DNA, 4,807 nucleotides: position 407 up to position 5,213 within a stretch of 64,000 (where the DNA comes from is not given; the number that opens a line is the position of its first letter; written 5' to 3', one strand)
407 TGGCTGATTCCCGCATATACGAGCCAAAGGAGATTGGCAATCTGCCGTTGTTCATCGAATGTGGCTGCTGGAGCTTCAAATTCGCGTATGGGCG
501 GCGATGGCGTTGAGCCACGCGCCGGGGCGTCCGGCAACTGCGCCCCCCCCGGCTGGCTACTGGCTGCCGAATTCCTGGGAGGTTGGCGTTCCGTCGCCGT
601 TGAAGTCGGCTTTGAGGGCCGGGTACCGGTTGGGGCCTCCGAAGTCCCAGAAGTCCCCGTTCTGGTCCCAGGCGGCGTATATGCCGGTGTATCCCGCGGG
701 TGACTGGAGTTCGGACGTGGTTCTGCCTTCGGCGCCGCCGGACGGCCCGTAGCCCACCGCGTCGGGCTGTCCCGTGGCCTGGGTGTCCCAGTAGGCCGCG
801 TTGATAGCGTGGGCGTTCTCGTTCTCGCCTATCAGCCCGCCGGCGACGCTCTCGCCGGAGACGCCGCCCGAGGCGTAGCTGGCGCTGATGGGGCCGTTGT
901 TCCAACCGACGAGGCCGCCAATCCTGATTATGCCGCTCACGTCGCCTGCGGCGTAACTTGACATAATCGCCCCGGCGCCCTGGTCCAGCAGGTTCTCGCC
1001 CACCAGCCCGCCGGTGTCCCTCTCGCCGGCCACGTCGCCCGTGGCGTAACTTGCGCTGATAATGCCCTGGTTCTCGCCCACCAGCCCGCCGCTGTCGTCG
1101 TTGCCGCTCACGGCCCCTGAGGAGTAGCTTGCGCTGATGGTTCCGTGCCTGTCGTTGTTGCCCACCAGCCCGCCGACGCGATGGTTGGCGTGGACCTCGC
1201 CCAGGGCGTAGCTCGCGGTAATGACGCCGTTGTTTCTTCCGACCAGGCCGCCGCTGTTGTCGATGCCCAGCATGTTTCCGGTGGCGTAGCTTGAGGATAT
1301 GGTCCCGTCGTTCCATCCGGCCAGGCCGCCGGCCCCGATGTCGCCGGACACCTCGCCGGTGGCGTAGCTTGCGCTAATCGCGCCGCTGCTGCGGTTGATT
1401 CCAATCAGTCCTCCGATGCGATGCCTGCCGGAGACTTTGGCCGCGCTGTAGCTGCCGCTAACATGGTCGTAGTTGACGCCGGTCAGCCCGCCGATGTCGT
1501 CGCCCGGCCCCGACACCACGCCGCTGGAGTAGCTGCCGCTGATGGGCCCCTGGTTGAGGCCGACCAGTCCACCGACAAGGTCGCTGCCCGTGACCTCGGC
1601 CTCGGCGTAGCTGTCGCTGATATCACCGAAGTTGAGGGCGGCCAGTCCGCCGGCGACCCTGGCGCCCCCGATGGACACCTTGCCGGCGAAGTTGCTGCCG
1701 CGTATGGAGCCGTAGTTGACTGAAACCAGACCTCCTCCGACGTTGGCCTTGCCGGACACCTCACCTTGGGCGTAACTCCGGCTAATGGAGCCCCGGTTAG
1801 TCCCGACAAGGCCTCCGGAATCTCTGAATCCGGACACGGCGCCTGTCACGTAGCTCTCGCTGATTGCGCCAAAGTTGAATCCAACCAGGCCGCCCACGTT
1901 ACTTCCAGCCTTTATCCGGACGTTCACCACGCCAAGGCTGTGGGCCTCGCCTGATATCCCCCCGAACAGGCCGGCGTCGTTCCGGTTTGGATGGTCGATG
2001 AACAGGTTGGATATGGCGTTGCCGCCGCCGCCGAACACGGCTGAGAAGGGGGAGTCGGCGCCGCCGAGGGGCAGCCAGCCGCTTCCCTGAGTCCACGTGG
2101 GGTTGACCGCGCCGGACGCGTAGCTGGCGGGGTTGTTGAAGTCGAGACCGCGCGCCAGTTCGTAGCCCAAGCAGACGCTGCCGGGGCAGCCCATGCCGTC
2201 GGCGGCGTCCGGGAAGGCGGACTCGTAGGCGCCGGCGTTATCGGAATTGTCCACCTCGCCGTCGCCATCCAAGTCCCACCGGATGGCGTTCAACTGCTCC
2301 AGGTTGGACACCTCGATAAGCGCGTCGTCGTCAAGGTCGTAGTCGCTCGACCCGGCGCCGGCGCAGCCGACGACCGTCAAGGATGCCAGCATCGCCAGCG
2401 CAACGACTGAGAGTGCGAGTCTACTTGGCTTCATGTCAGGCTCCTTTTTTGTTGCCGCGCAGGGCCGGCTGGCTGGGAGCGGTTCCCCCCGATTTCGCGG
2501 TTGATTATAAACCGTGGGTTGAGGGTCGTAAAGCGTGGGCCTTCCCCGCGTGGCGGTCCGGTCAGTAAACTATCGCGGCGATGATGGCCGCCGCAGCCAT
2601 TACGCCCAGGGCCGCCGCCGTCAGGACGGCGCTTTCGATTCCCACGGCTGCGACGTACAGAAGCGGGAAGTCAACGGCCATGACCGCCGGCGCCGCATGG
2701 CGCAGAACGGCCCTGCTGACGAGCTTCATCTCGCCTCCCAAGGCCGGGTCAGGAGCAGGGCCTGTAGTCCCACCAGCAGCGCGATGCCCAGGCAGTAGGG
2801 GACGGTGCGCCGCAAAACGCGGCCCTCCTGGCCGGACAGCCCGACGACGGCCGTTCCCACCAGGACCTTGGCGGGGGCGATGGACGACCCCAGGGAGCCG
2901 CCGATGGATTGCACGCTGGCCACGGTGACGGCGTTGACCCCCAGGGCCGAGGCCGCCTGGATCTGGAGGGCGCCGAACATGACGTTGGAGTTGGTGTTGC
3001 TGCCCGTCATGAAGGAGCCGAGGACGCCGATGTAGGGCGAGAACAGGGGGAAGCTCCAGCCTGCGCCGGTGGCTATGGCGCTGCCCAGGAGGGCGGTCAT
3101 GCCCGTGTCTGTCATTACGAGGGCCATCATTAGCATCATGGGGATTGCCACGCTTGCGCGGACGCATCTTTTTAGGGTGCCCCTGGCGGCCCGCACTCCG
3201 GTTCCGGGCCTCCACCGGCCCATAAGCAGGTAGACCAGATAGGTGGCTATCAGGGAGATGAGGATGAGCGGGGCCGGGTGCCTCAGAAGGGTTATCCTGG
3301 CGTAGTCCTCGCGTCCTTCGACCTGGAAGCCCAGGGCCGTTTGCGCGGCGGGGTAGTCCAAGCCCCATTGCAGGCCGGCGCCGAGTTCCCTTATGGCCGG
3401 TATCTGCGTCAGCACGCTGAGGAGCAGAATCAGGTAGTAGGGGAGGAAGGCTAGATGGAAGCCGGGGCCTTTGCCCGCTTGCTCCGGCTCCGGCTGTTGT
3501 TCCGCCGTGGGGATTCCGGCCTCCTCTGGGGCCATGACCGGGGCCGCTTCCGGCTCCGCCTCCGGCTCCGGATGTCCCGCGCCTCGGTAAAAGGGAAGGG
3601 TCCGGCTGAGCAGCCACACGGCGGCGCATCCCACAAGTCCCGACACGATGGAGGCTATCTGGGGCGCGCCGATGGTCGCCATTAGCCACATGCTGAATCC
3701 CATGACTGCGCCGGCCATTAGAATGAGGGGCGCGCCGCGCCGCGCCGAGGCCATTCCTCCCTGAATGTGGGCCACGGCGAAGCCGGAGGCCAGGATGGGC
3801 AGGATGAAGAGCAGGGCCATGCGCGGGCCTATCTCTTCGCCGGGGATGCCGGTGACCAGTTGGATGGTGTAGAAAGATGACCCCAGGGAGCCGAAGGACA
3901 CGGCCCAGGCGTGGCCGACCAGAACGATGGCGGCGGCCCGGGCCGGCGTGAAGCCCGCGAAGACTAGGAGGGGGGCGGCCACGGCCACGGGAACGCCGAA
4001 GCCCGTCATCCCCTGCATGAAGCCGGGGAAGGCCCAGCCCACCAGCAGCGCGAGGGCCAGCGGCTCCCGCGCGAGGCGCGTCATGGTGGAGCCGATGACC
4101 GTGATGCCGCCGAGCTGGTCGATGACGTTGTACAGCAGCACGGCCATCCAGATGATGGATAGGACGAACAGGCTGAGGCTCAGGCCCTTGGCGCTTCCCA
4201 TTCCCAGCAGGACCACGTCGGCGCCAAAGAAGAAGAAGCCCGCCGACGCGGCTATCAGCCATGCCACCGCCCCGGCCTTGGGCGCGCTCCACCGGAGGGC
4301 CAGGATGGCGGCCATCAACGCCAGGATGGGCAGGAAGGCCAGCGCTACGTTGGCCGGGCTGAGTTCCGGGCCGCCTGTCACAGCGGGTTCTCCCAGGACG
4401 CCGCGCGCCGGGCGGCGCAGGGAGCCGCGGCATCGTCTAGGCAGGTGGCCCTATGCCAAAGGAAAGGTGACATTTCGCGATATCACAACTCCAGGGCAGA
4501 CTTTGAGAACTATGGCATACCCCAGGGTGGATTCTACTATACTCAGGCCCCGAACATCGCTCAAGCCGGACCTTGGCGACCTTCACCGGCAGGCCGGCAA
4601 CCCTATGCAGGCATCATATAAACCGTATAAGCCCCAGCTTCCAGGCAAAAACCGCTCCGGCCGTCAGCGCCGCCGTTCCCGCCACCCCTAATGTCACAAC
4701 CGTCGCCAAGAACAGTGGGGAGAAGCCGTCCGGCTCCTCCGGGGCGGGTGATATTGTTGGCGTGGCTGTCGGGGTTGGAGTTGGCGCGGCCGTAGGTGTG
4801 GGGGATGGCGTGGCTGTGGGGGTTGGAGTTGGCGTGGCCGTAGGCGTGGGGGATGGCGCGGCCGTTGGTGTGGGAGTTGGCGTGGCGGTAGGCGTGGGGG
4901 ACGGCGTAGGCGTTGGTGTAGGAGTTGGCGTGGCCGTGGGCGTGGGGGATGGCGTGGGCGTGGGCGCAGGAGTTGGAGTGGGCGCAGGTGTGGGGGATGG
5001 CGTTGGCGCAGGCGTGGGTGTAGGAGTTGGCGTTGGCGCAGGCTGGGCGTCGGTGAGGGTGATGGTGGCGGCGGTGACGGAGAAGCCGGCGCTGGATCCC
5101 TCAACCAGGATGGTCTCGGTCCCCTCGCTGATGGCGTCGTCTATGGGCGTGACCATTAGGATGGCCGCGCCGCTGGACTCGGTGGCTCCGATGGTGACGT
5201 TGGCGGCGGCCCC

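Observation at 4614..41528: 36.9-kb single ORF encoding a 12,304-aa LRR plus ~100x Calx-beta-like surface protein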

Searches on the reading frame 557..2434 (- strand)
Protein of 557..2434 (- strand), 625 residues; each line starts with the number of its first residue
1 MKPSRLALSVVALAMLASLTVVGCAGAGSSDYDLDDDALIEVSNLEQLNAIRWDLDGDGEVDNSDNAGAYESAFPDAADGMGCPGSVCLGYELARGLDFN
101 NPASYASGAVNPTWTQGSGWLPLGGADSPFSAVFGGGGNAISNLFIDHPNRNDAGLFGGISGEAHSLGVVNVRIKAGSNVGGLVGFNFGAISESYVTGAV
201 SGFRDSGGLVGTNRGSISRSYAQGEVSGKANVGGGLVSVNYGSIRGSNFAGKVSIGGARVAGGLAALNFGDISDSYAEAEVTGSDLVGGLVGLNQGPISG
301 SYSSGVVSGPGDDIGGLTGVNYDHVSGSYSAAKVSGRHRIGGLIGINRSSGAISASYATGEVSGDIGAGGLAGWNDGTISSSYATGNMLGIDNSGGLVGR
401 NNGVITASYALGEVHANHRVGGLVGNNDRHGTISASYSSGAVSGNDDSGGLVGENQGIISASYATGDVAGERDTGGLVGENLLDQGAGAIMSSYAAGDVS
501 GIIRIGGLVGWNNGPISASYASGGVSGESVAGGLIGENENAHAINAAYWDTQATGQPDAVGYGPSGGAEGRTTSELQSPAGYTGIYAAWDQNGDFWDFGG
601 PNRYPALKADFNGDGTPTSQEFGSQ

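Call 58: search_protein_families(library=pfam, proteins=[window:557-2434:-], max_evalue=0.001)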
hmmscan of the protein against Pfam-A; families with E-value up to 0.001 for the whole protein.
window:557-2434:- (625 aa): 1 family
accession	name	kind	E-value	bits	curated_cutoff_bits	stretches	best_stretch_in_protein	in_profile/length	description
PF07581.17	Glug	-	1.4e-26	91.4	20.5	0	417-443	2-28/28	The GLUG motif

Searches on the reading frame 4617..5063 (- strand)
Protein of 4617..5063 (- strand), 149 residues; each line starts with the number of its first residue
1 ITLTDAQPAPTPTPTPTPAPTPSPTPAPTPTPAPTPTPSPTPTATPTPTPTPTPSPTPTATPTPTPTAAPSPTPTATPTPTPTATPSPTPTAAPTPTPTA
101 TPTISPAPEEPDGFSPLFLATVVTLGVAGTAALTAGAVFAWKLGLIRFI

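Call 12: search_protein_families(library=ncbifam, proteins=[window:4617-5063:-], max_evalue=0.1)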
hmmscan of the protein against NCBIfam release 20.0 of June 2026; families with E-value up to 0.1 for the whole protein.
seq(149 aa): 0 families
